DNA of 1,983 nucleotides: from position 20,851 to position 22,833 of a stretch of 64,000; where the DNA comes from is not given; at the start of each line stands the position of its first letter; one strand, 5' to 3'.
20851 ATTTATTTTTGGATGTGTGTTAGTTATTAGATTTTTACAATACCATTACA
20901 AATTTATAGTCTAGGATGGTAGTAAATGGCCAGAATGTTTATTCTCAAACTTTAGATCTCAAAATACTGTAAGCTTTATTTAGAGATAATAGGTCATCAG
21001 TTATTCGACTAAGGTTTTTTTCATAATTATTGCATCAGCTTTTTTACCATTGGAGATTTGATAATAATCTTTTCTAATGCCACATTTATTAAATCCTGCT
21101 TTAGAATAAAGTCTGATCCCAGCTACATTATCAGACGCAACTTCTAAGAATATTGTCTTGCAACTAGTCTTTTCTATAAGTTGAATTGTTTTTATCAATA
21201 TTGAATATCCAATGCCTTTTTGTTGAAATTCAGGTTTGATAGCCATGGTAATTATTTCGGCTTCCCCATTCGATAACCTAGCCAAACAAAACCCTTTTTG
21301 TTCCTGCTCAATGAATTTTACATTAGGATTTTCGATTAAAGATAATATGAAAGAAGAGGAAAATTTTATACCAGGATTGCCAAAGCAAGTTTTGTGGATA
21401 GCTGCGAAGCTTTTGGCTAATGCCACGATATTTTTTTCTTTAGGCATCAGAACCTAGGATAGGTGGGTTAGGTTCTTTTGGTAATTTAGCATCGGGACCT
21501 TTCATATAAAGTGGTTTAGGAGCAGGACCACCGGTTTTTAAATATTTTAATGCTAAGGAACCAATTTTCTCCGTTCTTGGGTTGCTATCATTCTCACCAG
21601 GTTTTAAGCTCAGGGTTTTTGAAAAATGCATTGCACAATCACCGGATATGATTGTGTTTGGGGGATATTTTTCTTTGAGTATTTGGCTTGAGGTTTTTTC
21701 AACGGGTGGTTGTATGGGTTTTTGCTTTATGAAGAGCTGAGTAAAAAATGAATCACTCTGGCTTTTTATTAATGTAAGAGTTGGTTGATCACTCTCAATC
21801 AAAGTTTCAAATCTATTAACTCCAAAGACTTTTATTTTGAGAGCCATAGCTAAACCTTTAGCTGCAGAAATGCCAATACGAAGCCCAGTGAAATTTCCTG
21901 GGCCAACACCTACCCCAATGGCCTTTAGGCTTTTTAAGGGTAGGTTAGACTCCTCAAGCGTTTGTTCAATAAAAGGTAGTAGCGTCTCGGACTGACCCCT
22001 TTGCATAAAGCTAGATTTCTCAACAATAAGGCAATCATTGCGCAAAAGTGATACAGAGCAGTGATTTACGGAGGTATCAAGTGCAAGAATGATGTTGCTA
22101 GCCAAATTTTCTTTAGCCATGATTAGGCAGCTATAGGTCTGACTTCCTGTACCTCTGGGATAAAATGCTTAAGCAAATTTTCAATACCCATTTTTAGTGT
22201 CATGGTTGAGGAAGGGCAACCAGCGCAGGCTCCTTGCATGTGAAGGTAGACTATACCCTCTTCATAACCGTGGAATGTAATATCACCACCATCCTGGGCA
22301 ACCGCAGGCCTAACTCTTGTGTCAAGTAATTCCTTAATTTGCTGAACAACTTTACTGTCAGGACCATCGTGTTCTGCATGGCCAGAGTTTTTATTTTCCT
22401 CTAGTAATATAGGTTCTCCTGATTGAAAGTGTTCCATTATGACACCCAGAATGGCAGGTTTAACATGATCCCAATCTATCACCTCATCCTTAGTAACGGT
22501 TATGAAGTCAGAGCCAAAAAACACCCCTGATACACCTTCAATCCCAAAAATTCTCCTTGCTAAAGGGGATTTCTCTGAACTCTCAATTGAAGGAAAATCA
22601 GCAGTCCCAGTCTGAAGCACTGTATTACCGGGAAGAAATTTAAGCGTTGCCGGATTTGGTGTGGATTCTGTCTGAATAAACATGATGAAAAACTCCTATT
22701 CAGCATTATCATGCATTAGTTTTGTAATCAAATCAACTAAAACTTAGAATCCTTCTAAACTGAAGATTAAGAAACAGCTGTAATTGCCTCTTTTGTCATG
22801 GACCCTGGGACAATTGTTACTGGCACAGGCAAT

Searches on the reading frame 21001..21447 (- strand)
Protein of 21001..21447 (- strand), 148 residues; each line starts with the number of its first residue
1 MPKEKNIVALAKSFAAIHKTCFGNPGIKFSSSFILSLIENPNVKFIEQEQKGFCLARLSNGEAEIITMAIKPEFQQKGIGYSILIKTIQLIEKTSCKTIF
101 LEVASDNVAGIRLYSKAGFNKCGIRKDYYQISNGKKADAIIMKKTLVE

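Call 47: search_protein_families(library=ncbifam, proteins=[window:21001-21447:-], max_evalue=0.001)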
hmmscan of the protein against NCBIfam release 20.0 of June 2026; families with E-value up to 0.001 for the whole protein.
window:21001-21447:- (148 aa): 14 families
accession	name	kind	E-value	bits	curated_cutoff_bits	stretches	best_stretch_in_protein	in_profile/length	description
TIGR01575.1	rimI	equivalog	1.8e-24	86.4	86.4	1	44-142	37-132/132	ribosomal protein S18-alanine N-acetyltransferase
NF007025.1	PRK09491.1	equivalog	2.6e-21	76.1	173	1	43-144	42-143/145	ribosomal protein S18-alanine N-acetyltransferase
NF053587.1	SpmdActasePaiA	equivalog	5.1e-10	39.4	250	1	57-146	85-171/172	spermidine/spermine N(1)-acetyltransferase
NF040503.1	resist_ArsN1a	equivalog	2.5e-07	30.6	170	1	67-145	81-158/159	arsinothricin resistance N-acetyltransferase ArsN1 family A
TIGR03448.1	mycothiol_MshD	equivalog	3.7e-06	26.5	163.1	1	63-122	229-288/294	mycothiol synthase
NF000487.1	stat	exception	6.2e-06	25.9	420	1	65-142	107-184/189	streptothricin N-acetyltransferase STAT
NF008212.0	PRK10975.1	equivalog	1e-05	25.5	219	1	51-120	151-221/232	dTDP-4-amino-4,6-dideoxy-D-galactose acyltransferase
TIGR03585.1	PseH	equivalog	3e-05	24.2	93.1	1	72-142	84-155/156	UDP-4-amino-4,6-dideoxy-N-acetyl-beta-L-altrosamine N-acetyltransferase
TIGR03103.1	trio_acet_GNAT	equivalog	4.3e-05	22.2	569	1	64-122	157-215/547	N-acetylglutaminylglutamine synthetase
NF002959.0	PRK03624.1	equivalog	8.9e-05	22.2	124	1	67-121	77-131/147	GNAT family acetyltransferase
NF007527.0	PRK10140.1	equivalog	0.00013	21.9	236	1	68-144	84-160/162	N-acetyltransferase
NF000225.3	AAC_6p_Strep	exception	0.00014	21.8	250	1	74-143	78-149/156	aminoglycoside 6'-N-acetyltransferase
TIGR02382.1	wecD_rffC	equivalog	0.00038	20.1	195.1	1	49-119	109-180/191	dTDP-4-amino-4,6-dideoxy-D-galactose acyltransferase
NF040504.1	resist_ArsN1b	equivalog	0.00093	19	210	0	67-125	81-139/159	arsinothricin resistance N-acetyltransferase ArsN1 family B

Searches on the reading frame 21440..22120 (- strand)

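Call 47: search_protein_families(library=ncbifam, proteins=[window:21440-22120:-], max_evalue=0.001)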
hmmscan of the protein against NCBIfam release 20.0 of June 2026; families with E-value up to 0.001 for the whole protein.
window:21440-22120:- (226 aa): 5 families
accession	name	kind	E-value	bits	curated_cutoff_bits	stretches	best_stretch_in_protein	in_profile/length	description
TIGR03725.1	T6A_YeaZ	equivalog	7.1e-41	140.5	69.3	1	11-207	1-212/212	tRNA (adenosine(37)-N6)-threonylcarbamoyltransferase complex dimerization subunit type 1 TsaB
TIGR03723.1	T6A_TsaD_YgjD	equivalog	2.9e-10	39.8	296.1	1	41-108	47-114/314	tRNA (adenosine(37)-N6)-threonylcarbamoyltransferase complex transferase subunit TsaD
TIGR00329.1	gcp_kae1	subfamily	1.2e-07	31.2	207.8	1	44-109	49-114/305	tRNA (adenosine(37)-N6)-threonylcarbamoyltransferase complex transferase subunit TsaD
TIGR03722.2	arch_KAE1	equivalog_domain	3.6e-06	26.3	375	1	45-104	48-107/323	KEOPS complex N(6)-L-threonylcarbamoyladenine synthase Kae1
NF007174.0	PRK09605.1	equivalog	5.5e-05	21.8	447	1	44-104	49-109/535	bifunctional N(6)-L-threonylcarbamoyladenine synthase/serine/threonine protein kinase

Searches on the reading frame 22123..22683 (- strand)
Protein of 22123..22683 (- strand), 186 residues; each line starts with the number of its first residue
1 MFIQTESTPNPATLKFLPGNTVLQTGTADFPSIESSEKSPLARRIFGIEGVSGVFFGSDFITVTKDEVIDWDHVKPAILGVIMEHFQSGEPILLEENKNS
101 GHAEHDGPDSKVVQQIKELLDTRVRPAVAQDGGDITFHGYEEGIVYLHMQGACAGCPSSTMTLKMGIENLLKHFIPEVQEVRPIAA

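Call 47: search_protein_families(library=ncbifam, proteins=[window:22123-22683:-], max_evalue=0.001)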
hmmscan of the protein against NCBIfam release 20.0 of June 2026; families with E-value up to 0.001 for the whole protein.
window:22123-22683:- (186 aa): 3 families
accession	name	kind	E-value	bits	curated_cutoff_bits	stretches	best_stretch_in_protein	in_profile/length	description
TIGR03341.1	YhgI_GntY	equivalog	9.4e-12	45.1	269.35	1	108-183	102-178/190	Fe-S biogenesis protein NfuA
TIGR02000.1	NifU_proper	equivalog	1.3e-10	41.2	273.3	1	111-183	219-289/290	Fe-S cluster assembly protein NifU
NF008392.0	PRK11190.1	equivalog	6.2e-09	36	268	1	109-184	104-181/192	Fe-S biogenesis protein NfuA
